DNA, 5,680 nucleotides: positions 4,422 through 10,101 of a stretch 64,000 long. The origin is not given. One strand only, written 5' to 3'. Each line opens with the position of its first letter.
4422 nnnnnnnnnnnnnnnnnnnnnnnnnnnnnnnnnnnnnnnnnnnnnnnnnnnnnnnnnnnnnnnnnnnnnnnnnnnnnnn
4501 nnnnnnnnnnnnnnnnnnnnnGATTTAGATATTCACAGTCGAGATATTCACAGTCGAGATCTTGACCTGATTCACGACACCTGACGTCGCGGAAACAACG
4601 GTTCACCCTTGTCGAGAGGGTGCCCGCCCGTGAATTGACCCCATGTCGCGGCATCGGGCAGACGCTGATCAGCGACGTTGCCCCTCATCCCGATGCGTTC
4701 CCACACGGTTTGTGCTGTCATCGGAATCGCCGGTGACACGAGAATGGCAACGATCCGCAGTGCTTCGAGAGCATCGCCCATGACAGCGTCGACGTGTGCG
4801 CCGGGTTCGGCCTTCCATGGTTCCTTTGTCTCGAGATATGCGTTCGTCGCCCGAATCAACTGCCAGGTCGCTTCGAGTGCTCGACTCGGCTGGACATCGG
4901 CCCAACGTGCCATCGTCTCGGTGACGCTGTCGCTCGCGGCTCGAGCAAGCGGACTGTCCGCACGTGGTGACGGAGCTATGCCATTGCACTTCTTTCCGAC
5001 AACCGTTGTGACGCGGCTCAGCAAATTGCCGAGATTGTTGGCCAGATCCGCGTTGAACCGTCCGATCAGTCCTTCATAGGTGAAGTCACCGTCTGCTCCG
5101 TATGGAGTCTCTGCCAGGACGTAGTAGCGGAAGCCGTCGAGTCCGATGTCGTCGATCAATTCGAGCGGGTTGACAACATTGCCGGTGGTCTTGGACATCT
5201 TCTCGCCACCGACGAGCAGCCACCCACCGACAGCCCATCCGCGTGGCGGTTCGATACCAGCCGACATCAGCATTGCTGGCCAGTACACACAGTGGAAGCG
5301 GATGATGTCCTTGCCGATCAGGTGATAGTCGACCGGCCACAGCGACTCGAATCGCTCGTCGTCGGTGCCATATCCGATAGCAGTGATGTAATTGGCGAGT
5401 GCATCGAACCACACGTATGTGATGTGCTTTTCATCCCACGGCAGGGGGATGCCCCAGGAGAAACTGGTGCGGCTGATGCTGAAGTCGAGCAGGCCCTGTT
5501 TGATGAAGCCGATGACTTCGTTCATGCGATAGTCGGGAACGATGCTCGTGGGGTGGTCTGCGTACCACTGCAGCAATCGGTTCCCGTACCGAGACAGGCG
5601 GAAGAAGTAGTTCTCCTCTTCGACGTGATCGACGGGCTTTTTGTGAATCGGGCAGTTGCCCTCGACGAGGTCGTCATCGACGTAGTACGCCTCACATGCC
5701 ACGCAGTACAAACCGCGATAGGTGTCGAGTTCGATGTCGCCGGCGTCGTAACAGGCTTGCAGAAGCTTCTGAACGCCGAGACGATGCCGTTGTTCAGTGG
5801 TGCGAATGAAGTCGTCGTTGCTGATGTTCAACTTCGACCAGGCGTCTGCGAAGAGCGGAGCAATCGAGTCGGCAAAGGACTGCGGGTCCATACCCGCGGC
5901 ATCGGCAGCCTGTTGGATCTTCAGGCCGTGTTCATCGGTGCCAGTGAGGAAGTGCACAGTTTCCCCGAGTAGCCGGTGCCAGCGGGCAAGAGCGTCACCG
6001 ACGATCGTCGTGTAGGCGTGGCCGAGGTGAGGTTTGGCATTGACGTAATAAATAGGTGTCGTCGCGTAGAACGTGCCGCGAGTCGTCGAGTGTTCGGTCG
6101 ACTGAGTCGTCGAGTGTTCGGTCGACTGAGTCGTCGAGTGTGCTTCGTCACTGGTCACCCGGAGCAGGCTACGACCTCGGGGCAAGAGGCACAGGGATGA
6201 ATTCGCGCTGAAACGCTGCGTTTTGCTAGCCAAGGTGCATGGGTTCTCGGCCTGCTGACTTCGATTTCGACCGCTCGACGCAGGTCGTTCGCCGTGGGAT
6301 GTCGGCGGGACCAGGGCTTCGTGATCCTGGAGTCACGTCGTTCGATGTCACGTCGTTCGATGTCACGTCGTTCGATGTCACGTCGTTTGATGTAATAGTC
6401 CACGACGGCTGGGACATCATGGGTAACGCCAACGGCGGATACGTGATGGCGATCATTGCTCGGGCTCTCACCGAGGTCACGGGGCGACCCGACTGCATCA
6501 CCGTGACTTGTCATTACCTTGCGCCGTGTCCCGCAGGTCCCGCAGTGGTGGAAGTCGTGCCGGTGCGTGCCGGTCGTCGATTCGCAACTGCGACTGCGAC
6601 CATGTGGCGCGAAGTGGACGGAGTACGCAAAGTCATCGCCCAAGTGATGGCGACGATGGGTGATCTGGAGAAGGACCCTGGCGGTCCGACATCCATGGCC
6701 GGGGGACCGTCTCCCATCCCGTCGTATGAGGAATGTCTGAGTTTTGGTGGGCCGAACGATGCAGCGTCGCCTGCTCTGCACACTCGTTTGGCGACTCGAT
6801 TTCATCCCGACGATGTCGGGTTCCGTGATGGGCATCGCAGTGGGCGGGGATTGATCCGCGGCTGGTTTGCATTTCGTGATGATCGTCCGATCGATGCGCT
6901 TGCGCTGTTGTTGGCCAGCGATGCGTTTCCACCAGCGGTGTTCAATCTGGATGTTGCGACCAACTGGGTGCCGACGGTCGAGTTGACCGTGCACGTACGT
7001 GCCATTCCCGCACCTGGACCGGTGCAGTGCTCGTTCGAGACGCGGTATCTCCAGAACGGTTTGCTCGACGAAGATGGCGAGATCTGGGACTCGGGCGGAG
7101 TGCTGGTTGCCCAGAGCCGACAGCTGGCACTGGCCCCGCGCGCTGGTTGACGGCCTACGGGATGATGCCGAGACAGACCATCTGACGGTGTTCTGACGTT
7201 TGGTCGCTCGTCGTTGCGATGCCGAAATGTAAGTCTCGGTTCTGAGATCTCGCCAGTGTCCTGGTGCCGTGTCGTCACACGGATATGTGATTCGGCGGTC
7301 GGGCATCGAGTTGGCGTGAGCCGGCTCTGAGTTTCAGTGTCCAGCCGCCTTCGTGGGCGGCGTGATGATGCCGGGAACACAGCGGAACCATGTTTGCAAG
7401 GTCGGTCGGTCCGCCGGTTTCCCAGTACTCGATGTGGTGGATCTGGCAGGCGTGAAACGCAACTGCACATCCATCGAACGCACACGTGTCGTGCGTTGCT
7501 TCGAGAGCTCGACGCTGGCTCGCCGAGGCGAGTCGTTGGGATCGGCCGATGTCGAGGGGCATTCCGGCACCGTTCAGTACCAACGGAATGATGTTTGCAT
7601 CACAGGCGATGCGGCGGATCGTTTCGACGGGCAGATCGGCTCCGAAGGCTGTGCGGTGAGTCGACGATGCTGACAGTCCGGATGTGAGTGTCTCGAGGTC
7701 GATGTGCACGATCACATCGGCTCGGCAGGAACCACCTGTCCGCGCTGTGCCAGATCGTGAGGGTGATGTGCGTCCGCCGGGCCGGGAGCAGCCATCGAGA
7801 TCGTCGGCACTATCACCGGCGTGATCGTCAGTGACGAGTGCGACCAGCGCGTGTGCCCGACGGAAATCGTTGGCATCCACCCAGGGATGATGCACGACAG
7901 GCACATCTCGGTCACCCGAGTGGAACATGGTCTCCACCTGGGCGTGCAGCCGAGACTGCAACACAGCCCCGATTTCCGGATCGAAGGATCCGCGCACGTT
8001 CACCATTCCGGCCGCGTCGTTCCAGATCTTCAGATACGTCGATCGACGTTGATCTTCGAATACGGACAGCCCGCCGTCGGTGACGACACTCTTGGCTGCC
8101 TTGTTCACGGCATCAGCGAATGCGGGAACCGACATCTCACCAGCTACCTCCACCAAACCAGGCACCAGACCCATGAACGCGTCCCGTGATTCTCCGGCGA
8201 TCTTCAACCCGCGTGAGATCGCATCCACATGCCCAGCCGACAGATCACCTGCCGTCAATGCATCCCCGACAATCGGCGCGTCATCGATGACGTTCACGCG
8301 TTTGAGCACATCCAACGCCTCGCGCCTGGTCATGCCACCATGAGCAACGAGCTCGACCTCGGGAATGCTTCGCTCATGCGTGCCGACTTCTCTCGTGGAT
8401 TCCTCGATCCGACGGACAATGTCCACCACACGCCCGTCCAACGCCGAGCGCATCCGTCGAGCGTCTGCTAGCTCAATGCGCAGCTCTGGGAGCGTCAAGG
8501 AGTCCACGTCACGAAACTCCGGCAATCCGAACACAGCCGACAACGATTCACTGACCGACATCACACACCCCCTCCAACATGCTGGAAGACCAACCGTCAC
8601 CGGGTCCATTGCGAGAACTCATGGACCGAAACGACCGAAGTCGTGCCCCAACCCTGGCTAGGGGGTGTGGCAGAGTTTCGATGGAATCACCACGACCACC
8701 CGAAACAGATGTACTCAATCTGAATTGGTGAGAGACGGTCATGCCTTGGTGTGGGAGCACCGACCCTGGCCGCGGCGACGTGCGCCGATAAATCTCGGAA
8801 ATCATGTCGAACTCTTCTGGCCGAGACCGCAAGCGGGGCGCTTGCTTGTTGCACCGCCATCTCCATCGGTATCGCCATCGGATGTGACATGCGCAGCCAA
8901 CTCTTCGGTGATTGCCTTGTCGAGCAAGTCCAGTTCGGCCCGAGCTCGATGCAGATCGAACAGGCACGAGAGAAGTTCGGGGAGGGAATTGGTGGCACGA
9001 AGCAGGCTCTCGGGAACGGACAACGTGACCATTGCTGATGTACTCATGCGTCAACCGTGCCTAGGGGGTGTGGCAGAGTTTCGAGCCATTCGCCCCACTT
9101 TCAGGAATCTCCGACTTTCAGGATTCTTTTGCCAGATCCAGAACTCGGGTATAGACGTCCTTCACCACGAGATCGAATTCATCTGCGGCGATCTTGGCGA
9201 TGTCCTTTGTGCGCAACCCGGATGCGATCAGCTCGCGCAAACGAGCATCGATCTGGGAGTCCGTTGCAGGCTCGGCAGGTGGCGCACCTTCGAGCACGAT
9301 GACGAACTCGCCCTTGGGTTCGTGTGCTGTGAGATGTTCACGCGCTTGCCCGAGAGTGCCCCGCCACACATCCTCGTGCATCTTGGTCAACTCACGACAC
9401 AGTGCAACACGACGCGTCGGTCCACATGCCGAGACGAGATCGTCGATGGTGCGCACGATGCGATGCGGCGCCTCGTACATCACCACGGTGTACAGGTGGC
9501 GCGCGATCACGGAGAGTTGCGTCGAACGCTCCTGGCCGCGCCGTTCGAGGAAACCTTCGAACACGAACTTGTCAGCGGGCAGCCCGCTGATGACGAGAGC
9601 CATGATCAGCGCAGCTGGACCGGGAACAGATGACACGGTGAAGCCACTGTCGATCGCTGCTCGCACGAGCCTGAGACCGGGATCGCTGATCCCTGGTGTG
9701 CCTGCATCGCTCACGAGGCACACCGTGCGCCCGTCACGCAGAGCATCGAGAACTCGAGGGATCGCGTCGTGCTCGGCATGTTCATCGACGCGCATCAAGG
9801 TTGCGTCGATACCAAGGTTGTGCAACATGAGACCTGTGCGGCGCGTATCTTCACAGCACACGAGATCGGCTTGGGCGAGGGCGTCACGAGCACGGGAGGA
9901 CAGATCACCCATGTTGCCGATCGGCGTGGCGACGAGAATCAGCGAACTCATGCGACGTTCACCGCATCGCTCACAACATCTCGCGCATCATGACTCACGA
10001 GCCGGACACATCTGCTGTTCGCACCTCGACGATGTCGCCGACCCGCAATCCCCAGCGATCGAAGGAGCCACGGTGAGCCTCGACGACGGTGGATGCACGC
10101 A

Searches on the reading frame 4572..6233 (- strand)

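Call 80: search_protein_families(library=pfam, proteins=[window:4572-6233:-], max_evalue=0.0001)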
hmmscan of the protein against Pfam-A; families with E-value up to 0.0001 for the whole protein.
window:4572-6233:- (553 aa): 3 families
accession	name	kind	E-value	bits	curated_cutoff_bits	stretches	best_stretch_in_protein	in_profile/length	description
PF09334.17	tRNA-synt_1g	-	2.6e-104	349.6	20.1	2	204-408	178-390/391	tRNA synthetases class I (M)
PF00133.28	tRNA-synt_1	-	8.6e-25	87.8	22.7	2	45-113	15-83/414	tRNA synthetases class I (I, L, M and V)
PF01406.26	tRNA-synt_1e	-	2.4e-08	34.1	27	0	64-148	19-104/301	tRNA synthetases class I (C) catalytic domain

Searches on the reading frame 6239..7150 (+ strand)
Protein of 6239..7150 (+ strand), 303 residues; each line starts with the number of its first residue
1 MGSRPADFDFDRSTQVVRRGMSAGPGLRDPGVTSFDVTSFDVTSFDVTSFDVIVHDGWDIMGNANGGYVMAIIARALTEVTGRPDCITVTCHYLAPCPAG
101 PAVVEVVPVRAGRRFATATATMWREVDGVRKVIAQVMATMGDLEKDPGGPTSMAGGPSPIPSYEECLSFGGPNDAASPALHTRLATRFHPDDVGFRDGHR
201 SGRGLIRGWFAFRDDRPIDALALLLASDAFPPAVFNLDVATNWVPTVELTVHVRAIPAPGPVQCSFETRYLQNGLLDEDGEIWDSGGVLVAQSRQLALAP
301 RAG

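Call 80: search_protein_families(library=pfam, proteins=[window:6239-7150:+], max_evalue=0.0001)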
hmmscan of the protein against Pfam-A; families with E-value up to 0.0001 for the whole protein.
window:6239-7150:+ (303 aa): 3 families
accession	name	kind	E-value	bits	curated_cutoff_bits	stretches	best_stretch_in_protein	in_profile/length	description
PF20789.3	4HBT_3C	-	1.9e-28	99.8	24.1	1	164-298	2-139/140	Acyl-CoA thioesterase C-terminal domain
PF13622.12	4HBT_3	-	9.7e-18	64.7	24.3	1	55-141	2-83/83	Acyl-CoA thioesterase N-terminal domain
PF03061.28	4HBT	-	6.2e-05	23.7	20.6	0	61-128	1-76/79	Thioesterase superfamily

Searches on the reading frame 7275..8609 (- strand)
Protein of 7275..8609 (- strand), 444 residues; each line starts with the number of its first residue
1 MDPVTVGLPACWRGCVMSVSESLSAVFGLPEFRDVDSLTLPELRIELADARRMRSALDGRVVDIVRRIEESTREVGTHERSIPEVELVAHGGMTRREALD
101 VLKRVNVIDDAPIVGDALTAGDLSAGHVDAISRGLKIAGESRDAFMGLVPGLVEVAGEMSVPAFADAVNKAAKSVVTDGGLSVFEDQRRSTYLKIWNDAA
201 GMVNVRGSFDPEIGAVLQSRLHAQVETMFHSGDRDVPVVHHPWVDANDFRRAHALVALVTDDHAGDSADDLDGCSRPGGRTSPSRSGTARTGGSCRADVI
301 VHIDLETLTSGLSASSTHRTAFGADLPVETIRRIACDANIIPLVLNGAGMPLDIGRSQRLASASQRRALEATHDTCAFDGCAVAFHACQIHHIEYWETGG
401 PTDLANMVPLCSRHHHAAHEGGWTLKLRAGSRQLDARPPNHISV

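Call 80: search_protein_families(library=pfam, proteins=[window:7275-8609:-], max_evalue=0.0001)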
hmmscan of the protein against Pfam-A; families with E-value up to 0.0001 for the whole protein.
window:7275-8609:- (444 aa): 2 families
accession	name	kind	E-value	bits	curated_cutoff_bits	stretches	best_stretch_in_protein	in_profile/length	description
PF02720.22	DUF222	-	2e-20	73.8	24.4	1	47-371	4-304/306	Domain of unknown function (DUF222)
PF01844.29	HNH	-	7.2e-06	26.5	21.4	1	386-419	12-45/47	HNH endonuclease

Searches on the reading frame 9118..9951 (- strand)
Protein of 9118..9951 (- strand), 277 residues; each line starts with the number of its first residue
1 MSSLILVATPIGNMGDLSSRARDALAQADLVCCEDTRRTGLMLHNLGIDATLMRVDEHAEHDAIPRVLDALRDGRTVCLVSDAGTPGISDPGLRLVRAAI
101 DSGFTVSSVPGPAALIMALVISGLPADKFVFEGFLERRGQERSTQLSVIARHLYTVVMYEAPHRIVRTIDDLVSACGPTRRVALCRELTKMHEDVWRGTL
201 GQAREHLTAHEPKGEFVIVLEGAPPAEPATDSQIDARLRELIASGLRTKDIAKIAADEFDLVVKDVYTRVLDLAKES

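Call 80: search_protein_families(library=pfam, proteins=[window:9118-9951:-], max_evalue=0.0001)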
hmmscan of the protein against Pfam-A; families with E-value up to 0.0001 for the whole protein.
window:9118-9951:- (277 aa): 1 family
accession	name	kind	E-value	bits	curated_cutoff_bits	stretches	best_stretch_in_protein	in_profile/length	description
PF00590.25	TP_methylase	-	1.8e-30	106.9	27.8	1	4-203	2-211/212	Tetrapyrrole (Corrin/Porphyrin) Methylases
